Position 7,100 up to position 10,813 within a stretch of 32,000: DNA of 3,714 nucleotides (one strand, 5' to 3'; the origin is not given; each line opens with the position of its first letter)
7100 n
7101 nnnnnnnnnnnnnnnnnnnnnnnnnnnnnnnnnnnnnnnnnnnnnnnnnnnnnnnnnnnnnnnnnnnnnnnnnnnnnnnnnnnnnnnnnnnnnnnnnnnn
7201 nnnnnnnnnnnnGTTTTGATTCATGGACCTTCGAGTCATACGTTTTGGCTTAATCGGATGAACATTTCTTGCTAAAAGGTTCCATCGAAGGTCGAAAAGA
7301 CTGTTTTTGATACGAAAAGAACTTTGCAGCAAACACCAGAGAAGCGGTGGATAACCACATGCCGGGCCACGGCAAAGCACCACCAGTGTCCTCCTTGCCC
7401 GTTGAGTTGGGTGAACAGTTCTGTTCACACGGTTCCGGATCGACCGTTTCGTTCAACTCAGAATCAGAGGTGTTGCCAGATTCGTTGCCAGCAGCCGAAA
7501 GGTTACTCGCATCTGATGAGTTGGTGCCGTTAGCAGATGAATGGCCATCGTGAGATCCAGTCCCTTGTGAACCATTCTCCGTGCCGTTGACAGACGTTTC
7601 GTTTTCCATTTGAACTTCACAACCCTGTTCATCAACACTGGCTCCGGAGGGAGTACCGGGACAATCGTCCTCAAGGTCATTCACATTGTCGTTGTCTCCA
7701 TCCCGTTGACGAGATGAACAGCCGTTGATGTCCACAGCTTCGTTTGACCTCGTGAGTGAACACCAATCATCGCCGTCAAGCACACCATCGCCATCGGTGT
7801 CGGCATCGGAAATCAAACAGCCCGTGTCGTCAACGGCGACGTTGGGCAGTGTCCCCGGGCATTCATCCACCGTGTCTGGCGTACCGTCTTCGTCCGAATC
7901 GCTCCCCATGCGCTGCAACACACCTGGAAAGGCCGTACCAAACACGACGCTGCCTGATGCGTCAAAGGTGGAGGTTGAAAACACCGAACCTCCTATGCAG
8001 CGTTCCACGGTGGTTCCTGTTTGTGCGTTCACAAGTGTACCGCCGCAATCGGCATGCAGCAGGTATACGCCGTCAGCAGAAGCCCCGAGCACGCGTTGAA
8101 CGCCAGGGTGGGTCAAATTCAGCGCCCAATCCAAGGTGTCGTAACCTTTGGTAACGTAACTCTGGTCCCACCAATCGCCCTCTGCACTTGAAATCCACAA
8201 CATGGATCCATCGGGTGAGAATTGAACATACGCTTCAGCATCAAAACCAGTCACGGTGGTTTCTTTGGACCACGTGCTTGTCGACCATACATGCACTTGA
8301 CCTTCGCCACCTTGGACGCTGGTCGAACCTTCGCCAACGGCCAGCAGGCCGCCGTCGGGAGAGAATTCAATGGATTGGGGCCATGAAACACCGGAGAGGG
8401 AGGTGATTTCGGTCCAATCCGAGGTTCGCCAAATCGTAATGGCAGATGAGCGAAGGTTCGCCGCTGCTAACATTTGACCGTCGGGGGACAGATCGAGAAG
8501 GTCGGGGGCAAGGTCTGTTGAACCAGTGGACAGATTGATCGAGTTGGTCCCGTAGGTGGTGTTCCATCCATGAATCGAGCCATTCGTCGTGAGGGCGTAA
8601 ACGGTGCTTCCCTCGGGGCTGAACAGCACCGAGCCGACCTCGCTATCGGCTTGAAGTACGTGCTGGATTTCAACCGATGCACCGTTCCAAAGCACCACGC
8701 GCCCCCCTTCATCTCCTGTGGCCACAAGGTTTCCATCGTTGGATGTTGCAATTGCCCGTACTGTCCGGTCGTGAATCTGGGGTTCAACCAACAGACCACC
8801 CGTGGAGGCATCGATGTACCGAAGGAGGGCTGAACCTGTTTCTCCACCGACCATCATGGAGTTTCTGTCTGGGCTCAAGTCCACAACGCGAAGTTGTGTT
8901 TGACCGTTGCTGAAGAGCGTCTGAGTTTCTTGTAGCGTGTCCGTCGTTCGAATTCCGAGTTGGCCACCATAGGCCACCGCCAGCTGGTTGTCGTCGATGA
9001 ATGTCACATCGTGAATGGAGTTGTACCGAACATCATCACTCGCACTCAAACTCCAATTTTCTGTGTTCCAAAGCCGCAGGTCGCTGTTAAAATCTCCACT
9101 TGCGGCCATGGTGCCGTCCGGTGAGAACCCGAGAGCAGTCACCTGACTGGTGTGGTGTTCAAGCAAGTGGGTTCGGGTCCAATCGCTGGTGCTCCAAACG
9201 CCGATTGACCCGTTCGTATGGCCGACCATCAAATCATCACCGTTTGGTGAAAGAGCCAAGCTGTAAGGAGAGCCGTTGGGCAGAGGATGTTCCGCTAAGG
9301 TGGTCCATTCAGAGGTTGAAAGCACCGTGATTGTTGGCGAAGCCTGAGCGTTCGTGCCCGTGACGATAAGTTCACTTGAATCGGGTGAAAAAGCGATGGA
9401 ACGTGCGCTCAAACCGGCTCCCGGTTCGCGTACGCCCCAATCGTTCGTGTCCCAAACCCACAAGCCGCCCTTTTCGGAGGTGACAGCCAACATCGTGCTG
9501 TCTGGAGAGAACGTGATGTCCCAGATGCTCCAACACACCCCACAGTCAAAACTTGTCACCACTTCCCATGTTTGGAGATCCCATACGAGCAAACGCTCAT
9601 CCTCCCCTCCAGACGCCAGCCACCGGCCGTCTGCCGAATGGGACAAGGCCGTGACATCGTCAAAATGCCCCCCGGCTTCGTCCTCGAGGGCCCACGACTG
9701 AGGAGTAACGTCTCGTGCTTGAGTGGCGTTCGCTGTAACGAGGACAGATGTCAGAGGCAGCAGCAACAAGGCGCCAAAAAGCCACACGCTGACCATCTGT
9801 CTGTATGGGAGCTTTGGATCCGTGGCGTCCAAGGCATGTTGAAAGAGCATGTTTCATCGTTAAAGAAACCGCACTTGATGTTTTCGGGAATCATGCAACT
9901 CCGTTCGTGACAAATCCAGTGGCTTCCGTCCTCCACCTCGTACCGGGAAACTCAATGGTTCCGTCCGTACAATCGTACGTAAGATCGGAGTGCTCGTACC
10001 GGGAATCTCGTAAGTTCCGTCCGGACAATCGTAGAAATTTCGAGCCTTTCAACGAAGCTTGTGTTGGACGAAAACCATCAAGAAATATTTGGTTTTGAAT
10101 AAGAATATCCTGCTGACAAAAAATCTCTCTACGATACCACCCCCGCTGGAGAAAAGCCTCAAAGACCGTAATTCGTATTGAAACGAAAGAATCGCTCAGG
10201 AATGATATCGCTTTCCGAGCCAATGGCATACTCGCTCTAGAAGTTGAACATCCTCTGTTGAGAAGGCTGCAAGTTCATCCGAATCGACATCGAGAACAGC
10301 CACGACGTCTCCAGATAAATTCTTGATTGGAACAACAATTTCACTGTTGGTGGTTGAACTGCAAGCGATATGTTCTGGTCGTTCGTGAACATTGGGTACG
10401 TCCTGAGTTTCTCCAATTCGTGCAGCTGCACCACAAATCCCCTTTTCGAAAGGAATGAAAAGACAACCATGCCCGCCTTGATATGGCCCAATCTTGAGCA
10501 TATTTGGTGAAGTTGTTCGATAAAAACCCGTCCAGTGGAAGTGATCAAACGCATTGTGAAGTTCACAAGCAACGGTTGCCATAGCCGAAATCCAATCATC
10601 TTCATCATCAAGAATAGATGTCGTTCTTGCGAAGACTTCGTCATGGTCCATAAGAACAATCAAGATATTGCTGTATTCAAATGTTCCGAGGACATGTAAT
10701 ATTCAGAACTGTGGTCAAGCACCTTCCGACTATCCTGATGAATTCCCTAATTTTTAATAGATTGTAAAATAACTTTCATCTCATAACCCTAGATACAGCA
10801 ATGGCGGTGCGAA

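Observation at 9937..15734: Array of five same-orientation copies of the tRNA-Glu 3' end, with a single gene in each of the two lower intervals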

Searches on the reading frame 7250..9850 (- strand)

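Call 10: search_protein_families(library=pfam, proteins=[window:7250-9850:-], max_evalue=0.01)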
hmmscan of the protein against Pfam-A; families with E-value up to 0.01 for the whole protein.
window:7250-9850:- (866 aa): 37 families (the best 25 are shown)
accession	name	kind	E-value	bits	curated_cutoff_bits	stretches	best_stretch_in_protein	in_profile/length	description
PF25174.1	Beta-prop_THOC3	-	6.9e-50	170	305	3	319-551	48-269/272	THOC3 beta-propeller domain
PF23414.1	Beta-prop_EML_2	-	4.2e-38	131.7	90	5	148-269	41-159/266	Echinoderm microtubule-associated protein second beta-propeller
PF25173.1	Beta-prop_WDR3_1st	-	1.8e-33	116.2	154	5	197-337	34-175/184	WDR3 first beta-propeller domain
PF24814.1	WD40_Prp19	-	1e-31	110.5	320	3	319-513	8-202/281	Prp19 WD40 domain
PF00400.38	WD40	-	8.1e-31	105.6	27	3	61-91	9-39/39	WD domain, G-beta repeat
PF24807.1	WD40_CDC20-Fz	-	5.1e-30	105.2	200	3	109-261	138-292/292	CDC20/Fizzy WD40 domain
PF24817.1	WD40_WDHD1_1st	-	1.1e-29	104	109.9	3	363-508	88-242/291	WDHD1 first WD40 domain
PF24796.1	WDR55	-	3.2e-17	62.9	200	2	196-291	11-111/296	WDR55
PF25175.1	Beta-prop_WDR5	-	1.8e-16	60.7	250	2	230-434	6-211/296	WDR5 beta-propeller domain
PF23409.1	Beta-prop_EML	-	6.3e-16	59.1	88.2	2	61-265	7-229/267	Echinoderm microtubule-associated protein first beta-propeller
PF12894.13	ANAPC4_WD40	-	1.6e-15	57.6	22.9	0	201-280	4-84/91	Anaphase-promoting complex subunit 4 WD40 domain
PF23393.2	Beta-prop_WDR90_POC16_2nd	-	2.5e-15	56.9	60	1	172-264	16-108/291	WDR90/POC16, second beta-propeller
PF24805.1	EIF3I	-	4.8e-14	52.7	200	1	61-265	8-219/324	EIF3I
PF25172.1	Beta-prop_WDR3_2nd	-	9.9e-14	51.7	140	1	150-274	3-120/293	WDR3 second beta-propeller domain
PF24782.2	WD40_MABP1-WDR62_2nd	-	7.8e-13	48.5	290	0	362-422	89-150/341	MABP1/WDR62 second WD40 domain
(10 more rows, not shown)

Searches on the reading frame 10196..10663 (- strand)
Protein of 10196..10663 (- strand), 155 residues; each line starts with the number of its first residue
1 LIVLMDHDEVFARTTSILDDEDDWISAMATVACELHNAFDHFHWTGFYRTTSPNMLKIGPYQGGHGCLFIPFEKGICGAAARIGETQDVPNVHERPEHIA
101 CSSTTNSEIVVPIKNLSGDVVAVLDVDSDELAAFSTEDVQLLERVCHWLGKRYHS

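Call 10: search_protein_families(library=pfam, proteins=[window:10196-10663:-], max_evalue=0.01)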
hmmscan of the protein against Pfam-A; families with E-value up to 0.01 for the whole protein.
window:10196-10663:- (155 aa): 2 families
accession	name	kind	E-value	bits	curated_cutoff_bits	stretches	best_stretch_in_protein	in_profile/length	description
PF01590.32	GAF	-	9.7e-10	39.5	22.4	1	56-150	35-130/133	GAF domain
PF13185.12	GAF_2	-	5.1e-08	33.7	28.6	1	20-147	3-129/136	GAF domain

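Call 37: find_encoding_contigs(protein=window:10196-10663:-, flank=10000, max_places=10)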
Protein window:10196-10663:- (155 aa): no gene with exactly this product is on record in the collection.

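Call 72: search_protein_families(library=ncbifam, proteins=[window:10196-10663:-], max_evalue=0.001)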
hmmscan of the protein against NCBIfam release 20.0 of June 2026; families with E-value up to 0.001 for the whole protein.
window:10196-10663:- (155 aa): 0 families
